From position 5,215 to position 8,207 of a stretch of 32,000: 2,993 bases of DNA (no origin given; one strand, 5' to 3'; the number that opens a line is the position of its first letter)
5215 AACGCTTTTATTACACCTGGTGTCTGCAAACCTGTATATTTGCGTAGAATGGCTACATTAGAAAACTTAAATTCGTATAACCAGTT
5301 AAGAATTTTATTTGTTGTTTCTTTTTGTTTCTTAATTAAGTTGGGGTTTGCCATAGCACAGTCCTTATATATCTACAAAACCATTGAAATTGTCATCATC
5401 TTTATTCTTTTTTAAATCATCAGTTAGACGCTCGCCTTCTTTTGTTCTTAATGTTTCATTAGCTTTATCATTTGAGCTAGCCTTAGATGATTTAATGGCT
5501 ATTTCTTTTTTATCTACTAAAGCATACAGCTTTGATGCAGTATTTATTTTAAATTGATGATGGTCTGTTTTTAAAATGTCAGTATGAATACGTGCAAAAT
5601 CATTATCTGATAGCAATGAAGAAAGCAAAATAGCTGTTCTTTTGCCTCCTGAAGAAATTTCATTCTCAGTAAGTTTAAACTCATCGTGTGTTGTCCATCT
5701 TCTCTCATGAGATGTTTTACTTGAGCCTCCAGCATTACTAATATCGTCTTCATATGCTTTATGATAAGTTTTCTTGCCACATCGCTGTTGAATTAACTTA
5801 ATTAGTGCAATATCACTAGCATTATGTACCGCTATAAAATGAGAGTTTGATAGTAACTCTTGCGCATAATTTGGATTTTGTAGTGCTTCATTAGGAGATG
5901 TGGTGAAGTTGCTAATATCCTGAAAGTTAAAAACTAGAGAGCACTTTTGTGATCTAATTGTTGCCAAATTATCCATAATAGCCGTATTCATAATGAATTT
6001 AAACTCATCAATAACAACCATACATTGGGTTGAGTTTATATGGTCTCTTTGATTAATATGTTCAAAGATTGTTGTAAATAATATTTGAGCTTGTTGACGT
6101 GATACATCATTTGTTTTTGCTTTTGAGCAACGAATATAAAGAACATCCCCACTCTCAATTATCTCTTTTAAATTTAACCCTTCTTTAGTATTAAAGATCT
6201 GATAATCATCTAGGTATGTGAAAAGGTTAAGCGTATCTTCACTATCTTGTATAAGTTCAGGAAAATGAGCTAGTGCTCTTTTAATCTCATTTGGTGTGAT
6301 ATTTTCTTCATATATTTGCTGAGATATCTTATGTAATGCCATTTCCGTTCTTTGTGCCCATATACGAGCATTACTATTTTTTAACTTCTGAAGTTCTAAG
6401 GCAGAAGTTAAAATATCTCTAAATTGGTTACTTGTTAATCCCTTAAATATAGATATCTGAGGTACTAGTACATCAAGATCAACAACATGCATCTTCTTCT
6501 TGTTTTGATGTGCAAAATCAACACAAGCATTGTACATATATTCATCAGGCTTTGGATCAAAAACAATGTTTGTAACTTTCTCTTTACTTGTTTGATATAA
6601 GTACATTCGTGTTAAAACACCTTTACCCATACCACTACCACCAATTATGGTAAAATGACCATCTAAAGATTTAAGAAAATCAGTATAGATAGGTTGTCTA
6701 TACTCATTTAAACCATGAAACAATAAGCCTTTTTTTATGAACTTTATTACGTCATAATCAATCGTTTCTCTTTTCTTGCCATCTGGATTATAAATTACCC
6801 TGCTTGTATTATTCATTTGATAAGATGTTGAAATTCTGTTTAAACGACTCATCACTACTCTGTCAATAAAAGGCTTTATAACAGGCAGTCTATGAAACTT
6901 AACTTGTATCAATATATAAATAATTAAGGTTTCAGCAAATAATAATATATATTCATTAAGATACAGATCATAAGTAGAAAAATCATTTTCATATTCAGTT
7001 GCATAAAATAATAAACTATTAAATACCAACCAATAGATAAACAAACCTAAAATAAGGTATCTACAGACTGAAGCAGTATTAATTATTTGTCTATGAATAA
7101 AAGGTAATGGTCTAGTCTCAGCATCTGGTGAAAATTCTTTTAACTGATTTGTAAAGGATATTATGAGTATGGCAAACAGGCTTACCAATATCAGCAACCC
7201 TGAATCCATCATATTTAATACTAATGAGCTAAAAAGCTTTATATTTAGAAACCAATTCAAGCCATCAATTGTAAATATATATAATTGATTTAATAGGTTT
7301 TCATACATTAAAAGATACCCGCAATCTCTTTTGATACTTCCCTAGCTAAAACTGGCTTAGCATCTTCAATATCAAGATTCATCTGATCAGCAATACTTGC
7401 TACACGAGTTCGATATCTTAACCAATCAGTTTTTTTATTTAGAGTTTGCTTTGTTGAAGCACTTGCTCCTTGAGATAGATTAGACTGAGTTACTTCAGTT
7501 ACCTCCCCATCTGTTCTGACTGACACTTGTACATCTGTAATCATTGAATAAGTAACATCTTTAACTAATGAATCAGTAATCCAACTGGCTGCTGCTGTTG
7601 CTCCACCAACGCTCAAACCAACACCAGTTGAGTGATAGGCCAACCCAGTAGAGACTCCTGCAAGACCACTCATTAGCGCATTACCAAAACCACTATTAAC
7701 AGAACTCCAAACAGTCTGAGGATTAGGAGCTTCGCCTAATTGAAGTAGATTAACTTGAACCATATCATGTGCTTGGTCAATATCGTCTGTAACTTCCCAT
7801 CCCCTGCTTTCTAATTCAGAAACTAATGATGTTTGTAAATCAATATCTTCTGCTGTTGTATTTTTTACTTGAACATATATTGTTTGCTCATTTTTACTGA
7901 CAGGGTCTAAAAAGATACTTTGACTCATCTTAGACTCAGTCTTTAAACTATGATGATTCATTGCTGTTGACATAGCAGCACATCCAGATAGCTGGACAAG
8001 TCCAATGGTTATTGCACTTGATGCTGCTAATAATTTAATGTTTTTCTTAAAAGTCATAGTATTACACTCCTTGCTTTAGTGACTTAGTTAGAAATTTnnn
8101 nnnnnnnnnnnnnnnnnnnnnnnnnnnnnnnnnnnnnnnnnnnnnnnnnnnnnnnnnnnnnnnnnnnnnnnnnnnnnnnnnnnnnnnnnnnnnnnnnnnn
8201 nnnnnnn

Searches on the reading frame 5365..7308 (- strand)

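Call 91: search_protein_families(library=pfam, proteins=[window:5365-7308:-], max_evalue=0.001)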
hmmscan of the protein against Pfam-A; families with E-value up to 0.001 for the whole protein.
window:5365-7308:- (647 aa): 4 families
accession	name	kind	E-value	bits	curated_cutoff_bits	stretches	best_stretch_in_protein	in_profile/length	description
PF12696.13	TraG-D_C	-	2.6e-06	27.8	22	1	429-535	2-108/126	TraM recognition site of TraD and TraG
PF01935.23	DUF87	-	3.1e-06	27.9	23.2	1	202-348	9-103/220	Helicase HerA, central domain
PF10412.15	TrwB_AAD_bind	-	9.7e-06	25.1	20.5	0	216-341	15-134/387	Type IV secretion-system coupling protein DNA-binding domain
PF13401.12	AAA_22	-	0.00028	21.6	27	0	216-277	5-33/130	AAA domain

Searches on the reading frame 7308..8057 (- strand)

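Call 91: search_protein_families(library=pfam, proteins=[window:7308-8057:-], max_evalue=0.001)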
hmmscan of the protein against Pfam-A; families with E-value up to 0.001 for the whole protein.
window:7308-8057:- (249 aa): 1 family
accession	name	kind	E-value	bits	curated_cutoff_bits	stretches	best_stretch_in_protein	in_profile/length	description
PF05818.17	TraT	-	1.5e-60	205.1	31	1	38-249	2-214/214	Enterobacterial TraT complement resistance protein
